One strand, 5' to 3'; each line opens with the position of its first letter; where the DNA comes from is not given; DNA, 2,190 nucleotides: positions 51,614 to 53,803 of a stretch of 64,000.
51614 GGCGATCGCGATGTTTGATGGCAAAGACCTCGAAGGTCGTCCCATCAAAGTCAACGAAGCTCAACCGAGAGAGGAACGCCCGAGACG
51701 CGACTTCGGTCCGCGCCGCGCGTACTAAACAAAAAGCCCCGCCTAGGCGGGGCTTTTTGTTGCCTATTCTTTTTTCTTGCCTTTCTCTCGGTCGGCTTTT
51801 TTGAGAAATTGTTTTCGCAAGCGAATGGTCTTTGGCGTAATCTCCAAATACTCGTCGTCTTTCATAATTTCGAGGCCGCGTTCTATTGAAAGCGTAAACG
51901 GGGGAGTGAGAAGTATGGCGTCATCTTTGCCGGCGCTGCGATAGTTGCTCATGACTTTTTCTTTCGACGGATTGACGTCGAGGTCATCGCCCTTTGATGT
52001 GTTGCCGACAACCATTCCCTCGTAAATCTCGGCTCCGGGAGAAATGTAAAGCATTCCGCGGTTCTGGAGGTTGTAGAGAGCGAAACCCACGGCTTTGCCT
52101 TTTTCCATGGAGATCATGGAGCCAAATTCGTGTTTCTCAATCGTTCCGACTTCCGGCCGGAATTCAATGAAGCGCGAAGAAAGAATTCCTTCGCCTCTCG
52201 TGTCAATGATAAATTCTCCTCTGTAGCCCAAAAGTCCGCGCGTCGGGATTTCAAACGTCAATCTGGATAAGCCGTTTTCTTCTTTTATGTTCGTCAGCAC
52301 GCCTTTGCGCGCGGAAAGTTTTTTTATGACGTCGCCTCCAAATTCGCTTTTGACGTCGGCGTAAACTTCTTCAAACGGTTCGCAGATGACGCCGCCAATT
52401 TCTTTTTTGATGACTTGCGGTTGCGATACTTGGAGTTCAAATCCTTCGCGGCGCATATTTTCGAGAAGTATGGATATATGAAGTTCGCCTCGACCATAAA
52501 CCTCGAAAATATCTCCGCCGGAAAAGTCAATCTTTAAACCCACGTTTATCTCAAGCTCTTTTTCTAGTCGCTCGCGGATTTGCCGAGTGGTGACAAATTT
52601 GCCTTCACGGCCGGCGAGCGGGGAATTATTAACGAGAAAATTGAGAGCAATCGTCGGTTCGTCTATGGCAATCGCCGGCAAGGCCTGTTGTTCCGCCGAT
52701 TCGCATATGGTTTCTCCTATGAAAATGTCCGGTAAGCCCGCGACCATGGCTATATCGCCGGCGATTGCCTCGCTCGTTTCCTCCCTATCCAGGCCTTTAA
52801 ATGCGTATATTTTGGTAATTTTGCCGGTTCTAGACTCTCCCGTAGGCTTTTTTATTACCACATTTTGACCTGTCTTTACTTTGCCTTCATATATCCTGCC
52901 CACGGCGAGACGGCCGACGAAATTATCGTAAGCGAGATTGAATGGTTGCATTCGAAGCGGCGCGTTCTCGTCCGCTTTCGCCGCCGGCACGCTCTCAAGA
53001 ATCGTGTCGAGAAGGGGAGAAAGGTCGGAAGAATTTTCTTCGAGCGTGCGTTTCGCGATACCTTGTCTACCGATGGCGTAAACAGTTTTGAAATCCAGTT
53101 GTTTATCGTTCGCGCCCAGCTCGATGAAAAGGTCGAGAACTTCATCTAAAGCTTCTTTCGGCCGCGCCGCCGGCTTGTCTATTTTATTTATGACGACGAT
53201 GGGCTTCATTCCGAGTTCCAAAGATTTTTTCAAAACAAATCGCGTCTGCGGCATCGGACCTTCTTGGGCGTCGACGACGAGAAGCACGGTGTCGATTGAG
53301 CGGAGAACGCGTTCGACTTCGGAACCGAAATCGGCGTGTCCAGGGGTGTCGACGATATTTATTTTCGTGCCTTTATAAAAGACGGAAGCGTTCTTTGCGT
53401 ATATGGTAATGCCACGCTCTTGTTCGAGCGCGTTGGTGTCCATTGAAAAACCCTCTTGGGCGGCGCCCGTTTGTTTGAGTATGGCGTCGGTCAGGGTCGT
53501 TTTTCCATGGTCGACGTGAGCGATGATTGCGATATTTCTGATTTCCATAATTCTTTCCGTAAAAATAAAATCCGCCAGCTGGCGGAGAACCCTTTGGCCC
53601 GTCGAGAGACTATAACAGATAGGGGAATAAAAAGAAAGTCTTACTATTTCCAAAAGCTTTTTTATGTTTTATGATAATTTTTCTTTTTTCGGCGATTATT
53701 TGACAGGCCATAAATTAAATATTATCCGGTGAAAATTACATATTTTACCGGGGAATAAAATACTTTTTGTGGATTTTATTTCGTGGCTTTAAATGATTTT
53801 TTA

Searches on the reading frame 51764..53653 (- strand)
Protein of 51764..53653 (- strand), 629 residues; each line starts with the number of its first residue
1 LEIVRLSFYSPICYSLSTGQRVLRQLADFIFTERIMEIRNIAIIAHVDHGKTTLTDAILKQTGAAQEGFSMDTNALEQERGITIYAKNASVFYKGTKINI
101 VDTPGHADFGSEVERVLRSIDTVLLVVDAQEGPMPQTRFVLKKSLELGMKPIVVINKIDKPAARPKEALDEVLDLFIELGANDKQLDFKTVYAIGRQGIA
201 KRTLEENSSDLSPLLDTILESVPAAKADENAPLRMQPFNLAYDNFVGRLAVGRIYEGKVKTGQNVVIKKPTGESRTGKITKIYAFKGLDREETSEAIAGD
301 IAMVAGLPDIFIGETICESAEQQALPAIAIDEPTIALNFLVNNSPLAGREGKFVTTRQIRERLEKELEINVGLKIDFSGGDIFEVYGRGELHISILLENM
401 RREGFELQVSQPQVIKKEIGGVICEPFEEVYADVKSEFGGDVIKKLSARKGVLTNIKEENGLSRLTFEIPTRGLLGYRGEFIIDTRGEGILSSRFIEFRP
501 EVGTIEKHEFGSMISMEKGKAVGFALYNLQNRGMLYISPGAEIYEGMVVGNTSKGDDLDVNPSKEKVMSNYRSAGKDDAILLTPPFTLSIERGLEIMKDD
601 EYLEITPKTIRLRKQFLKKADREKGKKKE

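Call 28: search_protein_families(library=pfam, proteins=[window:51764-53653:-], max_evalue=0.001)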
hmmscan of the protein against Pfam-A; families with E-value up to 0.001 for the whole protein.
window:51764-53653:- (629 aa): 7 families
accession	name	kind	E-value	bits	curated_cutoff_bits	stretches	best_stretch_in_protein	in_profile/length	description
PF00009.33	GTP_EFTU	-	6.5e-53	179.6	26.5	1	37-223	2-187/188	Elongation factor Tu GTP binding domain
PF21018.2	BipA_C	-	1.4e-39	134.7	23.8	1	511-618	2-109/110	TypA/BipA C-terminal domain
PF00679.30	EFG_C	-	8.2e-17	61.5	27.9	1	423-500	2-80/89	Elongation factor G C-terminus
PF03144.31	GTP_EFTU_D2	-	1.8e-14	54.4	30.3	1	247-317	1-73/73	Elongation factor Tu domain 2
PF22042.2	EF-G_D2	-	1.8e-10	41.2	27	1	238-318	7-83/84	Elongation factor G domain 2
PF01926.29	MMR_HSR1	-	1.1e-07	32.4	21.9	1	41-157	2-113/113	50S ribosome-binding GTPase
PF02421.24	FeoB_N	-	0.00036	20.5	27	0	80-163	31-120/156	Ferrous iron transport protein B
